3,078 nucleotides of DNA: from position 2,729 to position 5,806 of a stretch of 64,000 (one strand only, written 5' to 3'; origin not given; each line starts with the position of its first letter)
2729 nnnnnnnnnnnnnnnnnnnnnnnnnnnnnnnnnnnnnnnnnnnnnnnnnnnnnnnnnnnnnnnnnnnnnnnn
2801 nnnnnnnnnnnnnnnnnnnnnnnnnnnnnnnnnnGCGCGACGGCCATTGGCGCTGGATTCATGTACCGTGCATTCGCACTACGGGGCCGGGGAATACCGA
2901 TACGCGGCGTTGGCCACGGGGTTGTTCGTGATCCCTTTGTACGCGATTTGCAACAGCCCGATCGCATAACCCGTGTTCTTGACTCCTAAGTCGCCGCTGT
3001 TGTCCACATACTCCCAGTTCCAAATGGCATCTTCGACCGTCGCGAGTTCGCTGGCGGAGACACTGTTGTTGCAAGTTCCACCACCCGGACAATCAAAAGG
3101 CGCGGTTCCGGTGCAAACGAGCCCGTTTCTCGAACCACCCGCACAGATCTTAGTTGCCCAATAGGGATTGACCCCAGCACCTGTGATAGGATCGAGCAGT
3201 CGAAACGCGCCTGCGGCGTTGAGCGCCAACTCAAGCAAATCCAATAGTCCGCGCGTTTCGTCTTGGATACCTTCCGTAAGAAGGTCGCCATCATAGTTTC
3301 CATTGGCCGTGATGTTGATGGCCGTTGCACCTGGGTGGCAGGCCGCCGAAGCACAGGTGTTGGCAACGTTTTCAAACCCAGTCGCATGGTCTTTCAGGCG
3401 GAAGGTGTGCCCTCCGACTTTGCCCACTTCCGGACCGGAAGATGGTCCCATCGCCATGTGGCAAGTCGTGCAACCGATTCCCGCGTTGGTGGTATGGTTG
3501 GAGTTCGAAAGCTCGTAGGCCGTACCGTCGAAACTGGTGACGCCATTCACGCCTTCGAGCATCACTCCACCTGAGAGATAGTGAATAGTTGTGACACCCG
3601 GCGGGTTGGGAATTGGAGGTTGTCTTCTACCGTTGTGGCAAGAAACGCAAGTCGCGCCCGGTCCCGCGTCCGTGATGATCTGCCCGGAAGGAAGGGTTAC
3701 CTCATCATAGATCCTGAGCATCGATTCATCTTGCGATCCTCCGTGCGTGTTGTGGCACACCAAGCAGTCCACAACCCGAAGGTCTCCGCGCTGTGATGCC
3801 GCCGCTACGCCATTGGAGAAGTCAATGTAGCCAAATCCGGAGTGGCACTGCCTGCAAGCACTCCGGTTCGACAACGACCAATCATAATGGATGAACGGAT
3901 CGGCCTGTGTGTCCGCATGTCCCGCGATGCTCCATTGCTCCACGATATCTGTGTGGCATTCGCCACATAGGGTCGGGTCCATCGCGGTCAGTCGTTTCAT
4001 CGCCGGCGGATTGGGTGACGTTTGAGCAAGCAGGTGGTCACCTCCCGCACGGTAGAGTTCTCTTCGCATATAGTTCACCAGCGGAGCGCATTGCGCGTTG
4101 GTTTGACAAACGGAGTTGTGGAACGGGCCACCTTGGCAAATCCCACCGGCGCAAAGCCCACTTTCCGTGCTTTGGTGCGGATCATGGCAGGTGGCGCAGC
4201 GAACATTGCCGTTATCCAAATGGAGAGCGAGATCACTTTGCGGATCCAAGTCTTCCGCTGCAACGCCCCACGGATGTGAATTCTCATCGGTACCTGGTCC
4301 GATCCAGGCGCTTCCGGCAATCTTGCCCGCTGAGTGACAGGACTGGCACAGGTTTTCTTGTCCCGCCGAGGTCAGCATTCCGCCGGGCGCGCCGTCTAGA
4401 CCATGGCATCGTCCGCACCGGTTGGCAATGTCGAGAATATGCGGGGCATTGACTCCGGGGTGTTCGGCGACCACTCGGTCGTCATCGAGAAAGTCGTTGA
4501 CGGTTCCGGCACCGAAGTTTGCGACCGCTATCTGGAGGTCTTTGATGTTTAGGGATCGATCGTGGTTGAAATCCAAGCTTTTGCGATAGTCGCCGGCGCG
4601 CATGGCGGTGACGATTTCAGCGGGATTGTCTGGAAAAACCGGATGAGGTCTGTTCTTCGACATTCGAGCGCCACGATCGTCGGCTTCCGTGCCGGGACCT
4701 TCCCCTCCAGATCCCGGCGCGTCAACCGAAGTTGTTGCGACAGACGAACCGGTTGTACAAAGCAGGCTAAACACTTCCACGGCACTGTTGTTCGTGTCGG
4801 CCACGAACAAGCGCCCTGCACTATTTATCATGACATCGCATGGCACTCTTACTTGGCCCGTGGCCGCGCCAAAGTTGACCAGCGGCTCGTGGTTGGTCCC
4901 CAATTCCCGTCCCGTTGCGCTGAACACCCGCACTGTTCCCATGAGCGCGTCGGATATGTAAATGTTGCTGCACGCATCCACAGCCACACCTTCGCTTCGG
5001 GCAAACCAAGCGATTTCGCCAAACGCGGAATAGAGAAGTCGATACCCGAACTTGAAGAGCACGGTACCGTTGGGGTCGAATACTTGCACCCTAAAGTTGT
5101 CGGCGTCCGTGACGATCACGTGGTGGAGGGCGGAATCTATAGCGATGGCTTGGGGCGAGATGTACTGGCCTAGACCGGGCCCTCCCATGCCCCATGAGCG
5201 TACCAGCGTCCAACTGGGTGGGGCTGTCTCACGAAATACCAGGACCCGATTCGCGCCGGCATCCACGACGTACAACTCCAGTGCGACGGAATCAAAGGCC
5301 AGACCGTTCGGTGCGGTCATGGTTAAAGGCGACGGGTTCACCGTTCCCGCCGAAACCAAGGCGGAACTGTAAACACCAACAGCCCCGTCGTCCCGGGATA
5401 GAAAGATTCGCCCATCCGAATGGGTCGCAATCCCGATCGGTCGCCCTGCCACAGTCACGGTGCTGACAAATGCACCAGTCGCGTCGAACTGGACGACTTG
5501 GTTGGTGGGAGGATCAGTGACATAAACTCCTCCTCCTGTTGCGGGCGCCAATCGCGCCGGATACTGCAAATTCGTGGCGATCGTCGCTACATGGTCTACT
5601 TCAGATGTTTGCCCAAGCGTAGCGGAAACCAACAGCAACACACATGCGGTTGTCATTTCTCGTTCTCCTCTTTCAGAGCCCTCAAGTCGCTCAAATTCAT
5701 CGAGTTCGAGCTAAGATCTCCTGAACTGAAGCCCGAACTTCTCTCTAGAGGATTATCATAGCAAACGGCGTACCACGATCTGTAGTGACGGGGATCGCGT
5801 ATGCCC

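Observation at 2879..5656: Single polypeptide fusing an NHL six-blade-type propeller to an octahaem cytochrome, with a second stand-alone NHL lipoprotein 1.7 kb downstream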

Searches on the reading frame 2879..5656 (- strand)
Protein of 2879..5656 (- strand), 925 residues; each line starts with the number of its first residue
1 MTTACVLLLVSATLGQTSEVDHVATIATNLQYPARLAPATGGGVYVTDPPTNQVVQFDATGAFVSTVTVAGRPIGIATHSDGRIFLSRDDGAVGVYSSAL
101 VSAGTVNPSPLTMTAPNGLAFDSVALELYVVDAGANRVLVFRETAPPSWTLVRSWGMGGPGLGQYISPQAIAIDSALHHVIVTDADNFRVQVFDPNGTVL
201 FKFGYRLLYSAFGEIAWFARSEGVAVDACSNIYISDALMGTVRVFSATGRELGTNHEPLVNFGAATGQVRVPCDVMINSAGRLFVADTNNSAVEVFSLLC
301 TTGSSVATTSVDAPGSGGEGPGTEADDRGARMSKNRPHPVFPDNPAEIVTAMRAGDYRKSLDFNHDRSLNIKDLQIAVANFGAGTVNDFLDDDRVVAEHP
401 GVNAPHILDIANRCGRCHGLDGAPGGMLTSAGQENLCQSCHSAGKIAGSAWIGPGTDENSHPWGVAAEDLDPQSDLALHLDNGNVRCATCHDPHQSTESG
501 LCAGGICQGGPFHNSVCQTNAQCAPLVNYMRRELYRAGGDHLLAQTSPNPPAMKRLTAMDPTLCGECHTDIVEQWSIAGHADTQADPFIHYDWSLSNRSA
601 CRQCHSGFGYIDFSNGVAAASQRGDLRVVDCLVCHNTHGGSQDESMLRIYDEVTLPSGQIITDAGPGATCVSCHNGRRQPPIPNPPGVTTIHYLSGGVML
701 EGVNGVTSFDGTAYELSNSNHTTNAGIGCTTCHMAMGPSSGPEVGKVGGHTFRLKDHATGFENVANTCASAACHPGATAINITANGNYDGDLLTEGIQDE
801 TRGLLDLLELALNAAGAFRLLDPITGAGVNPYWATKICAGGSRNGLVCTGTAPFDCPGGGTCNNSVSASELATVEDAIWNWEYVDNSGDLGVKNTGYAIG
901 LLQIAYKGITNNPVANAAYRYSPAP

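Call 4: search_protein_families(library=pfam, proteins=[window:2879-5656:-], max_evalue=1)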
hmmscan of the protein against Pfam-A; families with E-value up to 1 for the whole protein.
window:2879-5656:- (925 aa): 10 families
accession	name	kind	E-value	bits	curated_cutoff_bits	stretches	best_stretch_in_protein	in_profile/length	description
PF01436.27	NHL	-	2.2e-15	56.2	20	3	168-193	4-28/28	NHL repeat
PF09699.15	Paired_CXXCH_1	-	2.1e-12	46.9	20.6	3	412-443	6-38/41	Doubled CXXCH motif (Paired_CXXCH_1)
PF14522.11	Cytochrome_C7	-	6.5e-10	39.1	24.8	3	597-675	12-67/67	Cytochrome c7 and related cytochrome c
PF22113.1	Mtrc-MtrF_II-IV_dom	-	4.8e-06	26.6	30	3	668-779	29-134/176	Outer membrane cytochrome MtrC/MtrF-like, domains II/IV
PF08450.18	SGL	-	8.6e-05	22.7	26.3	1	111-200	131-217/246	SMP-30/Gluconolactonase/LRE-like region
PF14537.11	Cytochrom_c3_2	-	0.00012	22.9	25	2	412-503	7-75/79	Cytochrome c3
PF02085.21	Cytochrom_CIII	-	0.00019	22.1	22.9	1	597-679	29-87/101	Class III cytochrome C family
PF13435.11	Cytochrome_C554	-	0.016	16.6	20.8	1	564-635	2-83/84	Cytochrome c554 and c-prime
PF17170.10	DUF5128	-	0.019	14.6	22.9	0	128-195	56-119/321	6-bladed beta-propeller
PF13360.13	PQQ_2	-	0.053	13.6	27.6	1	36-96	29-88/233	Outer membrane protein assembly factor BamB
